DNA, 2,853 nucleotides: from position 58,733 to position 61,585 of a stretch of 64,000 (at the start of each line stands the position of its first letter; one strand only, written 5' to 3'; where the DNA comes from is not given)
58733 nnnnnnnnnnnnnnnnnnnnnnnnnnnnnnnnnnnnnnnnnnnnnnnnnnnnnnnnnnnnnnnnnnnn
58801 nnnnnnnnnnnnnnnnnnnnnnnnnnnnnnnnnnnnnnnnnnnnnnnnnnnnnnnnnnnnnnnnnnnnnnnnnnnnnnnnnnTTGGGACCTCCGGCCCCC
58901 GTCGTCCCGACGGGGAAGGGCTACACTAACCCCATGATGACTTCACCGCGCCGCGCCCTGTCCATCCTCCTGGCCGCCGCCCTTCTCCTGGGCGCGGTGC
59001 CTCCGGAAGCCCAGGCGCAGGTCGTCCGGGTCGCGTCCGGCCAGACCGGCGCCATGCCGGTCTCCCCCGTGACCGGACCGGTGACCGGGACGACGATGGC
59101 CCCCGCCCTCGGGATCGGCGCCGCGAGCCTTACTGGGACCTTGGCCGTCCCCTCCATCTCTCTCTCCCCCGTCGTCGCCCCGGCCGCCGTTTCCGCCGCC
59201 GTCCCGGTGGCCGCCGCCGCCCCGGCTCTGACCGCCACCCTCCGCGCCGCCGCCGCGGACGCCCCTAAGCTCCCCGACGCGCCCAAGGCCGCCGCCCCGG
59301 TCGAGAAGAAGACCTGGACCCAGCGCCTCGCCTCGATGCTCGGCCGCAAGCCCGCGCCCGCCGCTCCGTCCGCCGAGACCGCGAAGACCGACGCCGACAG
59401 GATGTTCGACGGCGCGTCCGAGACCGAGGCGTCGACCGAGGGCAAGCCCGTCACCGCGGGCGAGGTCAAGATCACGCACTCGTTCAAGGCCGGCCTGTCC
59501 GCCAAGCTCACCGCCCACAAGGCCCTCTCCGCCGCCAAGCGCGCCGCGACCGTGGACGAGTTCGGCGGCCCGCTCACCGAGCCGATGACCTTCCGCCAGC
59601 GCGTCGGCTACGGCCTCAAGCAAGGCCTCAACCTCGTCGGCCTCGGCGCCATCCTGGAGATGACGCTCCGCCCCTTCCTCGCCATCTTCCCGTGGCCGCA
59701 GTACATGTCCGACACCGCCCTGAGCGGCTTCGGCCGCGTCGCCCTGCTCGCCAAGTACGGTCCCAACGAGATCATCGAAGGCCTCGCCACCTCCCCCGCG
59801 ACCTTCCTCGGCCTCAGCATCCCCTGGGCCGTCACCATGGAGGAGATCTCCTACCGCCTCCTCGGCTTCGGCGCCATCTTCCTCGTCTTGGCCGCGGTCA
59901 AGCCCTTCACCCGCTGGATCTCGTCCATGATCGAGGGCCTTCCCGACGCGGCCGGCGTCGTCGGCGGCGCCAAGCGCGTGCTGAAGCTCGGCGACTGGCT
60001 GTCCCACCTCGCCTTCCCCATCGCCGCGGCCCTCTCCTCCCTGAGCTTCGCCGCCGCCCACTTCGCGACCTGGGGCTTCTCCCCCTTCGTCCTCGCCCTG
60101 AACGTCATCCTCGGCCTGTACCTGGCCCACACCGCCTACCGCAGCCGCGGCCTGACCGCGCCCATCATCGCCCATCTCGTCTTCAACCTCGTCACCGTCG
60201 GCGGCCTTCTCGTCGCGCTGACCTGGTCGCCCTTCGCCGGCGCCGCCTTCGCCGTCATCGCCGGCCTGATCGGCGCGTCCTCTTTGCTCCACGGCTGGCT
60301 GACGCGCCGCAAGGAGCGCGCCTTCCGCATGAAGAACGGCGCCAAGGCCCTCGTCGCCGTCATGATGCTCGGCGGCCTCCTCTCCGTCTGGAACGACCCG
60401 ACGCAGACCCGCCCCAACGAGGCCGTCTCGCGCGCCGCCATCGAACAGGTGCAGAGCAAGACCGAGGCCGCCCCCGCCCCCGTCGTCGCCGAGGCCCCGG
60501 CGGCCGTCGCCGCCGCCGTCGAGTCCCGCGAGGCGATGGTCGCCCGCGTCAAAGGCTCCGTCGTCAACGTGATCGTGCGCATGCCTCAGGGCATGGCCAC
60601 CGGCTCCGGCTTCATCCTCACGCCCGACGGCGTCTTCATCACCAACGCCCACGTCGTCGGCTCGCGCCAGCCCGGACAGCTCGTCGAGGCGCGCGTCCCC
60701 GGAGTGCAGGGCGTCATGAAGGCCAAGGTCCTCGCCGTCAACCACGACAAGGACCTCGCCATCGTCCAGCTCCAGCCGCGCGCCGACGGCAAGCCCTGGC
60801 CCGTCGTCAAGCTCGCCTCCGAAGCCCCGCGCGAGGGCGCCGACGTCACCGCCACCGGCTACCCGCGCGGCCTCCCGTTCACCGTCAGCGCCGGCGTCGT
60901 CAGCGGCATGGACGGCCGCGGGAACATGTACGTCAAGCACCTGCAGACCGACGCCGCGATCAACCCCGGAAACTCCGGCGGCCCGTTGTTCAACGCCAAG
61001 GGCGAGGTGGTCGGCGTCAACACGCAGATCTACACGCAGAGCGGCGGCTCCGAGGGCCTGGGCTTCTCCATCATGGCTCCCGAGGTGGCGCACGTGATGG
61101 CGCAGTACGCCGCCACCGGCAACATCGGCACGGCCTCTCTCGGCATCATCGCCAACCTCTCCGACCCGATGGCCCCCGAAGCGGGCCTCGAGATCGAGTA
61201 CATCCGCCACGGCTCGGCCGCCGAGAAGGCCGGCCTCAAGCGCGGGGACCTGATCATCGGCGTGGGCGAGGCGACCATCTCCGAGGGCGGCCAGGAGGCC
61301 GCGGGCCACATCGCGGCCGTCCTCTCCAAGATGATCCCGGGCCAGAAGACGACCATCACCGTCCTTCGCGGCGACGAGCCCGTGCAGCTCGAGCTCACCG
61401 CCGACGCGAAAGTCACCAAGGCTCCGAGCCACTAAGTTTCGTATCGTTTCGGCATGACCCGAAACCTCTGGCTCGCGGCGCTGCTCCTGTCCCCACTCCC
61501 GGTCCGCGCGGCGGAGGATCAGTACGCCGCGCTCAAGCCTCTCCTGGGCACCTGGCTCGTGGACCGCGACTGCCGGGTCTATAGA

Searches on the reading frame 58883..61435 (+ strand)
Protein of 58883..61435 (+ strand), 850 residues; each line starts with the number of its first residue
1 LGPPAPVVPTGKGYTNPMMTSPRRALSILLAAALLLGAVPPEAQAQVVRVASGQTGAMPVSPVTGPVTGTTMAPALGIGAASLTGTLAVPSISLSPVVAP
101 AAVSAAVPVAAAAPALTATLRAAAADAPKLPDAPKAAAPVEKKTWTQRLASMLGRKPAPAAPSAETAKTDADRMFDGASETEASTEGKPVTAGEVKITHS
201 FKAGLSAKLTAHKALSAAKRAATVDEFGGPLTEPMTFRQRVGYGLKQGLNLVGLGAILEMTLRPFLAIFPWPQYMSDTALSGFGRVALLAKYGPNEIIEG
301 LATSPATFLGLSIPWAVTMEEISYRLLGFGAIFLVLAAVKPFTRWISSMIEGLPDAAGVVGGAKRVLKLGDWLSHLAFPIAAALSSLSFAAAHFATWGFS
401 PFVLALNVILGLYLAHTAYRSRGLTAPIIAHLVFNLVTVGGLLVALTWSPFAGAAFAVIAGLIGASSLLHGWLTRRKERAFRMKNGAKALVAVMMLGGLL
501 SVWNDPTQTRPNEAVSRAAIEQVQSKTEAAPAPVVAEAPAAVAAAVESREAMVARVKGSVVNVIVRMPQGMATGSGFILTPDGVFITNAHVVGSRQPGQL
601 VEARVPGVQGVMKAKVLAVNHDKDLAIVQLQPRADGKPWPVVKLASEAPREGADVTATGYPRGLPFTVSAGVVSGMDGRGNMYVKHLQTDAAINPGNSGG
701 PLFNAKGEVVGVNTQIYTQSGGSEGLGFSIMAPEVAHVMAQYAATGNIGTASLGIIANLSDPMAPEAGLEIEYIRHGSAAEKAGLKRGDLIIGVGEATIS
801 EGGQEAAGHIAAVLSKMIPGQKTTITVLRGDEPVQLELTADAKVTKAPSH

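Call 49: search_protein_families(library=pfam, proteins=[window:58883-61435:+], max_evalue=0.0001)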
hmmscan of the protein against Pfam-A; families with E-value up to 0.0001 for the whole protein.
window:58883-61435:+ (850 aa): 6 families
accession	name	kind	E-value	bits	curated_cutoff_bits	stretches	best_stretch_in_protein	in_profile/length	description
PF13365.12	Trypsin_2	-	5.9e-30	105.3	27.6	1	574-712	1-144/144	Trypsin-like peptidase domain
PF00089.32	Trypsin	-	7.5e-15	55.8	20.6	1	571-728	24-209/220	Trypsin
PF13180.12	PDZ_2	-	4.4e-06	27.3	27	1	768-838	13-78/80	PDZ domain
PF02517.21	Rce1-like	-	2.5e-05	24.9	22.4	1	314-437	13-93/93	Type II CAAX prenyl endopeptidase Rce1-like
PF00595.29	PDZ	-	8e-05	23.4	23.2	0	753-803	23-61/81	PDZ domain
PF17820.7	PDZ_6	-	9.7e-05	22.5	27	0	771-804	2-31/54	PDZ domain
